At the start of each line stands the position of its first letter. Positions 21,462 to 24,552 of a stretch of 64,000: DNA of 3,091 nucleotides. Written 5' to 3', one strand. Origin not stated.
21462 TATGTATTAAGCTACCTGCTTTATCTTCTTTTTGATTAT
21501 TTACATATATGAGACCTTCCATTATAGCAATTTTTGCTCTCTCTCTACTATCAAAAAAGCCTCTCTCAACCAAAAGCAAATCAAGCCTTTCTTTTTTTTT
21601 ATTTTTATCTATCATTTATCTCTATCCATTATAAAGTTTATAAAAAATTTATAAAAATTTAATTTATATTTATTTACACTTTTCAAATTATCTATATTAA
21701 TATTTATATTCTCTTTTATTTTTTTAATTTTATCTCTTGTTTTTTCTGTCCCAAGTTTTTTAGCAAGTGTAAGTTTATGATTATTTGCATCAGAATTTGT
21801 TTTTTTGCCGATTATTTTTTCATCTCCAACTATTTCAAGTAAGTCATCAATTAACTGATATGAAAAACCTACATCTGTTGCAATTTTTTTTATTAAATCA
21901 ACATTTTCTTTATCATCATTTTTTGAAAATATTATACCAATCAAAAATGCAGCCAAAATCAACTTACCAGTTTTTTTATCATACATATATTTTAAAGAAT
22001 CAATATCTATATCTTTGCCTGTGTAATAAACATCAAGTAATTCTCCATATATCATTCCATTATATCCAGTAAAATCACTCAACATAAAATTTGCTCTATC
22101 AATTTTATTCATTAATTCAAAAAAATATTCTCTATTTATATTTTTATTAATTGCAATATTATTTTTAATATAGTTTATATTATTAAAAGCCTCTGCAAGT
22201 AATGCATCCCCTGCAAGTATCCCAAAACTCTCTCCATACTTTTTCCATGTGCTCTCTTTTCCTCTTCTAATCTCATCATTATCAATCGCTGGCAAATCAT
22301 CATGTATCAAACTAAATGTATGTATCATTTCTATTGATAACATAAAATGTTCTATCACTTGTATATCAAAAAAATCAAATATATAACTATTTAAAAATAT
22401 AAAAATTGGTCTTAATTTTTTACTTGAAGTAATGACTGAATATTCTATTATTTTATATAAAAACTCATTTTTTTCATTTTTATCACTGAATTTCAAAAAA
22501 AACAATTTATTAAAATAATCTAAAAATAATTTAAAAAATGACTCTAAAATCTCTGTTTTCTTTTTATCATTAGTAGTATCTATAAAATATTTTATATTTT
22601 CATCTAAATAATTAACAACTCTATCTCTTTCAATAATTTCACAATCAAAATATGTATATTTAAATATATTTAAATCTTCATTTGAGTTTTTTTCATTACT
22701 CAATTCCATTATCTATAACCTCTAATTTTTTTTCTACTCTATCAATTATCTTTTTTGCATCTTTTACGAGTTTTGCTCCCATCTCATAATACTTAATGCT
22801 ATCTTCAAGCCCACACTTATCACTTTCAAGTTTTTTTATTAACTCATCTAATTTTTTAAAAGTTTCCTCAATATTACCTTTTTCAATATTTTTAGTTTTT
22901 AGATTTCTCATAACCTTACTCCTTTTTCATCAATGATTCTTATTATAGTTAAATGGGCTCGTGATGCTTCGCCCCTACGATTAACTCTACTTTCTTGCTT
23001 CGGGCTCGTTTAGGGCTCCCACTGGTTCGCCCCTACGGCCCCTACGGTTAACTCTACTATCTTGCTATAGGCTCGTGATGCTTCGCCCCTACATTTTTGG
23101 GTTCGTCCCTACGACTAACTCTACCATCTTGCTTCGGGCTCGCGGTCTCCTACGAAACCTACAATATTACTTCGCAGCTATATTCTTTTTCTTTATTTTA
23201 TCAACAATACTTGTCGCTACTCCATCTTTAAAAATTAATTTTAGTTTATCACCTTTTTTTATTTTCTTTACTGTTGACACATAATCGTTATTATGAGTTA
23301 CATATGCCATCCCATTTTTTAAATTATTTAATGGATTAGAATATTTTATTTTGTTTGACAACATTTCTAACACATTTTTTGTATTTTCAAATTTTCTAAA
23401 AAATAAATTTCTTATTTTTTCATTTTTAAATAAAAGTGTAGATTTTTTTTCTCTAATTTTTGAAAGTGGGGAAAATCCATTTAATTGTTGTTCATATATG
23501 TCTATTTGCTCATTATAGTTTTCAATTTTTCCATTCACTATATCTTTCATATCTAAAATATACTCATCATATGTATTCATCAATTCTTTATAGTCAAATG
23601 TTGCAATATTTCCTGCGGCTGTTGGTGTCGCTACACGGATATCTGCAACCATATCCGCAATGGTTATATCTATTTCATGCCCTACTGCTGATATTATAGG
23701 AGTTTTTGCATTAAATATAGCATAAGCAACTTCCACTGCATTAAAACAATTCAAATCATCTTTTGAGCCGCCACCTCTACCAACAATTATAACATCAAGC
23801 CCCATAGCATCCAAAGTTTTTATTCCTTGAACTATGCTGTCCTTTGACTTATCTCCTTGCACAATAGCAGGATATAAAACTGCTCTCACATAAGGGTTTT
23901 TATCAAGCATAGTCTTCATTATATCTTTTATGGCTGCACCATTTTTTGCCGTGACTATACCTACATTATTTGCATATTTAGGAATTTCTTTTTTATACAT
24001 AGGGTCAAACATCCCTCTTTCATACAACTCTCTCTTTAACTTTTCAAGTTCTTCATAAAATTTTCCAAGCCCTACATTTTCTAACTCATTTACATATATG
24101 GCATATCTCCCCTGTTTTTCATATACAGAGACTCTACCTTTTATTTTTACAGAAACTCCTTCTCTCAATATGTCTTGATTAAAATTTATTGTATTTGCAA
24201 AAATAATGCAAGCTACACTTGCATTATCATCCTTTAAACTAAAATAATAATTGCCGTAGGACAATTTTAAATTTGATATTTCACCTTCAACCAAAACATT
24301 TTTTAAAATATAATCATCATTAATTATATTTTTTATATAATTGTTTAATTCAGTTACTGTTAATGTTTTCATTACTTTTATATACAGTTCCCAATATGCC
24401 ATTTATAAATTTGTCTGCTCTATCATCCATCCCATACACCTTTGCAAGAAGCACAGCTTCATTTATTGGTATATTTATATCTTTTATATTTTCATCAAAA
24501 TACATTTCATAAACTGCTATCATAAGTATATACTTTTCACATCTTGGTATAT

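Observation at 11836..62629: Dispersed GC-rich repeat family (24-nt core, ~47-nt unit) at 8 clear loci plus relics in 64 kb of an AT-rich genome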

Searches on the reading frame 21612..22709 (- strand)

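Call 15: search_protein_families(library=ncbifam, proteins=[window:21612-22709:-])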
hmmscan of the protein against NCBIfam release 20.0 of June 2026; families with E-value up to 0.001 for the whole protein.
window:21612-22709:- (365 aa): 16 families
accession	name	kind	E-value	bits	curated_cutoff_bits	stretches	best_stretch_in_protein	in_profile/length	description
NF045485.1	FPPsyn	subfamily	1.5e-60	204.7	275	1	76-364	17-287/288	farnesyl diphosphate synthase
NF045685.1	GGPPSynCrtE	equivalog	6.8e-47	159.9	460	1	80-342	26-274/293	geranylgeranyl diphosphate synthase CrtE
NF007877.0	PRK10581.1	equivalog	1.5e-42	145.8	321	1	81-365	29-299/299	(2E,6E)-farnesyl diphosphate synthase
NF041169.1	f2_encap_cargo4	exception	3.9e-35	121.7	450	1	96-320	50-252/334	family 2 encapsulin nanocompartment cargo protein polyprenyl transferase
NF040698.1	IdsA_Meth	equivalog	5.1e-33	114.7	468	1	82-327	28-260/328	short chain isoprenyl diphosphate synthase IdsA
NF041003.1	GGPP_syn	equivalog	5.8e-29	101.2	500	1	81-333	25-260/326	geranylgeranyl diphosphate synthase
TIGR02748.1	GerC3_HepT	equivalog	3.2e-26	92.2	456.55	1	95-334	42-258/319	heptaprenyl diphosphate synthase component II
NF045628.1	HxpDPsynlarge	equivalog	6e-24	84.6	500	1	93-331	32-244/311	hexaprenyl-diphosphate synthase large subunit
NF045549.1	GGPPsyn_IdsB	equivalog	8.3e-20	71.1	475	1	124-316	92-264/346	geranylgeranyl diphosphate synthase IdsB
NF042417.1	NPPPS_Mycobact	equivalog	1.2e-18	67.3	600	2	82-176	42-134/335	nonaprenyl/(2E,6E)-farnesyl/geranylgeranyl diphosphat synthase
TIGR02749.1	prenyl_cyano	equivalog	1.5e-18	66.9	383.2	2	93-182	41-130/322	solanesyl diphosphate synthase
NF040789.2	gerfarn_diphsyn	equivalog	2.7e-18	66.2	560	1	123-317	88-263/345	geranylfarnesyl diphosphate synthase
NF040627.1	GFPS_Meth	equivalog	4.1e-18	65.8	600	1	81-179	25-120/285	geranylfarnesyl diphosphate synthase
NF008140.0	PRK10888.1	equivalog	7.3e-18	64.9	412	2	84-178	32-123/323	octaprenyl diphosphate synthase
NF042416.1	GFPPS_Mycobact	equivalog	4.7e-11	42.3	600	2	84-160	30-106/350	bifunctional (2E,6E)-farnesyl/geranyl diphosphate synthase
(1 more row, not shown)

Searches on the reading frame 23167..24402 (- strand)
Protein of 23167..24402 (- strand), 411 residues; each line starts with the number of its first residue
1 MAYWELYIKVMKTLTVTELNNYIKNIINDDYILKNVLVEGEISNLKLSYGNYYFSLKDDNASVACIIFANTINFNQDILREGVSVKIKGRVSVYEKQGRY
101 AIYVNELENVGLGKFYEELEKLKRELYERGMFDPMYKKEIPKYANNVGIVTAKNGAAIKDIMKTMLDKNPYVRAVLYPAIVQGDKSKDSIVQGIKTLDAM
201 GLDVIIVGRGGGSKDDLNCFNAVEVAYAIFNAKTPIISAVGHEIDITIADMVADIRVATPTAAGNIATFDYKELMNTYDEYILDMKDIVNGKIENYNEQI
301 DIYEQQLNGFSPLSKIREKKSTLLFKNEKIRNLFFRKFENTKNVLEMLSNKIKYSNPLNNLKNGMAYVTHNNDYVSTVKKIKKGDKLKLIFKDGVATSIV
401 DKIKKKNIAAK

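Call 15: search_protein_families(library=ncbifam, proteins=[window:23167-24402:-])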
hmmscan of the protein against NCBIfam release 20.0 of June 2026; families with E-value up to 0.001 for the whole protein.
window:23167-24402:- (411 aa): 1 family
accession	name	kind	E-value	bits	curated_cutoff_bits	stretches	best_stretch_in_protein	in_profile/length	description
TIGR00237.1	xseA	equivalog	9.3e-123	410.2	180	1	15-400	1-388/389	exodeoxyribonuclease VII large subunit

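Call 17: find_encoding_contigs(protein=window:23167-24402:-, flank=10000, max_places=10)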
Protein window:23167-24402:- (411 aa): no gene with exactly this product is on record in the collection.

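Call 18: find_homologous_proteins(query=window:23167-24402:-)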
Query window:23167-24402:- (411 aa): 7924 proteins with E <= 0.001 among 8000 candidates; the best 120 are listed.
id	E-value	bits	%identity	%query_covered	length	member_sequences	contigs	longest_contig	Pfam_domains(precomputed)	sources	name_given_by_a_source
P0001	1.1e-262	889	100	100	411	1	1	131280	PF02601.21,PF13742.13,PF01336.32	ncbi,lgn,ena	-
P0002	2.4e-219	746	85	99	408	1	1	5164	PF02601.21,PF13742.13,PF01336.32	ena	-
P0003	3.0e-209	713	81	99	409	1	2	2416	PF02601.21,PF13742.13,PF01336.32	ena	-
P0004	1.8e-174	598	69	98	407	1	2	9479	PF02601.21,PF13742.13,PF01336.32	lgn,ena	-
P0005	1.2e-173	596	68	98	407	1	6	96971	PF02601.21,PF13742.13,PF01336.32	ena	-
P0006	6.3e-140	485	84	66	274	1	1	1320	PF02601.21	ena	-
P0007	2.5e-124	433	53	95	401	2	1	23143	PF02601.21,PF13742.13,PF01336.32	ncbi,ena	-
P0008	2.5e-118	414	51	96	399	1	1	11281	PF02601.21,PF13742.13,PF01336.32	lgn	-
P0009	1.4e-117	411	51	96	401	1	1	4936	PF02601.21,PF13742.13,PF01336.32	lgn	-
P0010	3.1e-117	410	51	96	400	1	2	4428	PF02601.21,PF13742.13,PF01336.32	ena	-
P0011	5.8e-117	409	51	96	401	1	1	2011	PF02601.21,PF13742.13,PF01336.32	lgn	-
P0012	7.9e-117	409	52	93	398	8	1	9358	PF02601.21,PF13742.13,PF01336.32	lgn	-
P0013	8.1e-117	409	51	96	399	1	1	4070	PF02601.21,PF13742.13,PF01336.32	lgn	-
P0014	9.1e-117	408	51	95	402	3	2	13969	PF02601.21,PF13742.13,PF01336.32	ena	-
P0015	1.3e-116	408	53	87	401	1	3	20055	PF02601.21,PF13742.13,PF01336.32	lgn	-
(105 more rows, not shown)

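Call 19: find_encoding_contigs(protein=P0001, flank=10000, max_places=4)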
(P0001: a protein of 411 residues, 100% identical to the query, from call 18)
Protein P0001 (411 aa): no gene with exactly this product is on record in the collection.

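Call 20: find_encoding_contigs(protein=P0005, flank=10000, max_places=4)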
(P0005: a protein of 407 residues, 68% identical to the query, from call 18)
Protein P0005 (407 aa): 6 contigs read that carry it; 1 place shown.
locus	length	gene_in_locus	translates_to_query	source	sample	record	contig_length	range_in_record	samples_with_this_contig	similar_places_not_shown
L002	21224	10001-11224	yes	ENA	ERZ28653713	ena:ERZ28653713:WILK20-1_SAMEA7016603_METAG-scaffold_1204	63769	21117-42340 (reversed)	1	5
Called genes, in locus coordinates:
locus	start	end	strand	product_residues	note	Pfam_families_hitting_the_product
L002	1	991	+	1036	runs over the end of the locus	PF00873:ACR_tran, PF03176:MMPL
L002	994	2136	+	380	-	-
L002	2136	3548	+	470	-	-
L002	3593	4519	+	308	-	PF00892:EamA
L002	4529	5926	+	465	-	PF00919:UPF0004, PF04055:Radical_SAM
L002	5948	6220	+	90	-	PF06135:IreB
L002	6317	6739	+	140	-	PF03652:RuvX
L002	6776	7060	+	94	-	PF06949:DUF1292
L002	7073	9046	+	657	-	PF00753:Lactamase_B, PF12706:Lactamase_B_2 (weak), PF22505:RNase_J_b_CASP, PF07521:RMMBL, PF17770:RNase_J_C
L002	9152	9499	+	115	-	PF03780:Asp23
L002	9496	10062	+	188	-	PF01029:NusB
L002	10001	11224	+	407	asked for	PF13742:tRNA_anti_2, PF01336:tRNA_anti-codon, PF02601:Exonuc_VII_L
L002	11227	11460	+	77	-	PF02609:Exonuc_VII_S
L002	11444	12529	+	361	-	PF00348:polyprenyl_synt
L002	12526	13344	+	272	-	PF01479:S4, PF01728:FtsJ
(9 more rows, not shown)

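Call 22: find_encoding_contigs(protein=P0002, flank=10000, max_places=4)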
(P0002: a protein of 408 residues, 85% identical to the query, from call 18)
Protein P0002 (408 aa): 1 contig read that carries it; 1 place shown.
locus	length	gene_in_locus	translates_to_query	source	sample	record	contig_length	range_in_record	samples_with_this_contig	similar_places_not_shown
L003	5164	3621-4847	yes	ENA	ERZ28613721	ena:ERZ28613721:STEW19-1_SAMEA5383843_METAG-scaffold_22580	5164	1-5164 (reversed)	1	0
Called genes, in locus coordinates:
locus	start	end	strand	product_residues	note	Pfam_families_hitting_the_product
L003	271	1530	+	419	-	-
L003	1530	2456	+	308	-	PF03116:NQR2_RnfD_RnfE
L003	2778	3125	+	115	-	PF03780:Asp23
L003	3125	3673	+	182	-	PF01029:NusB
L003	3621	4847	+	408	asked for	PF13742:tRNA_anti_2, PF01336:tRNA_anti-codon, PF02601:Exonuc_VII_L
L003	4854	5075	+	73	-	-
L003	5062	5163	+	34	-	?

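Call 23: find_encoding_contigs(protein=P0004, flank=10000, max_places=4)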
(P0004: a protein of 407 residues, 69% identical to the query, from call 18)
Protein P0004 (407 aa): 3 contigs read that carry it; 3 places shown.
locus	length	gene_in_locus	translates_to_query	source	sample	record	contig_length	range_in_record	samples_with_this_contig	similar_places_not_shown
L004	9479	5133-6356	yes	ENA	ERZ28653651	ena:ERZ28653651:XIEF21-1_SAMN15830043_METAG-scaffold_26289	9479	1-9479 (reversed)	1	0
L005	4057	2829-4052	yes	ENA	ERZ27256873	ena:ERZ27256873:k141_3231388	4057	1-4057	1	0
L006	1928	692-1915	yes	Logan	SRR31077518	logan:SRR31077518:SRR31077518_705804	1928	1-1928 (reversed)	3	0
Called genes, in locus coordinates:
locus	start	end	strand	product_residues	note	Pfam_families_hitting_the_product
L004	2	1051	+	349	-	?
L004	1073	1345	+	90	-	PF06135:IreB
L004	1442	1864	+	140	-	PF03652:RuvX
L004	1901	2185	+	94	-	PF06949:DUF1292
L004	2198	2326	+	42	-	-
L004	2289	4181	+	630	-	-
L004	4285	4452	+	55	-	PF03780:Asp23 (weak)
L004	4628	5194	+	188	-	PF01029:NusB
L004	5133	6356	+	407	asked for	PF13742:tRNA_anti_2, PF01336:tRNA_anti-codon, PF02601:Exonuc_VII_L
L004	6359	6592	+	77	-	PF02609:Exonuc_VII_S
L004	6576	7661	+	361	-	PF00348:polyprenyl_synt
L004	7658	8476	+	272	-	PF01479:S4, PF01728:FtsJ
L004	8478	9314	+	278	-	PF01513:NAD_kinase, PF20143:NAD_kinase_C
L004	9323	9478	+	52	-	?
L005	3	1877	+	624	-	?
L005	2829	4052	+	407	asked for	PF13742:tRNA_anti_2, PF01336:tRNA_anti-codon, PF02601:Exonuc_VII_L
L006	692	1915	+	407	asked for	PF13742:tRNA_anti_2, PF01336:tRNA_anti-codon, PF02601:Exonuc_VII_L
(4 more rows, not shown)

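Call 61: list_cluster_members(proteins=[P0001, P0002, P0005])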
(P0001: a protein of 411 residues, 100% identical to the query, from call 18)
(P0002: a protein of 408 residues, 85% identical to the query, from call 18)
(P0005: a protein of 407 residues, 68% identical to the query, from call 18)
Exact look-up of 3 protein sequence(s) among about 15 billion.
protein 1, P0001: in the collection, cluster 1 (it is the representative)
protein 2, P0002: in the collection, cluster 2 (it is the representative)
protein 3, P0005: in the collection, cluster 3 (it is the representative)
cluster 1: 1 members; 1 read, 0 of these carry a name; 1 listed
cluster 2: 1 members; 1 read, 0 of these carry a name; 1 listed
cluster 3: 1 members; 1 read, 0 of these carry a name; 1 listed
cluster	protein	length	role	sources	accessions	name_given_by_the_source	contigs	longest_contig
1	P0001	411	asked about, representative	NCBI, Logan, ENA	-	-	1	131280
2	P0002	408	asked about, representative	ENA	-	-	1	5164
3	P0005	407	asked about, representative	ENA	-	-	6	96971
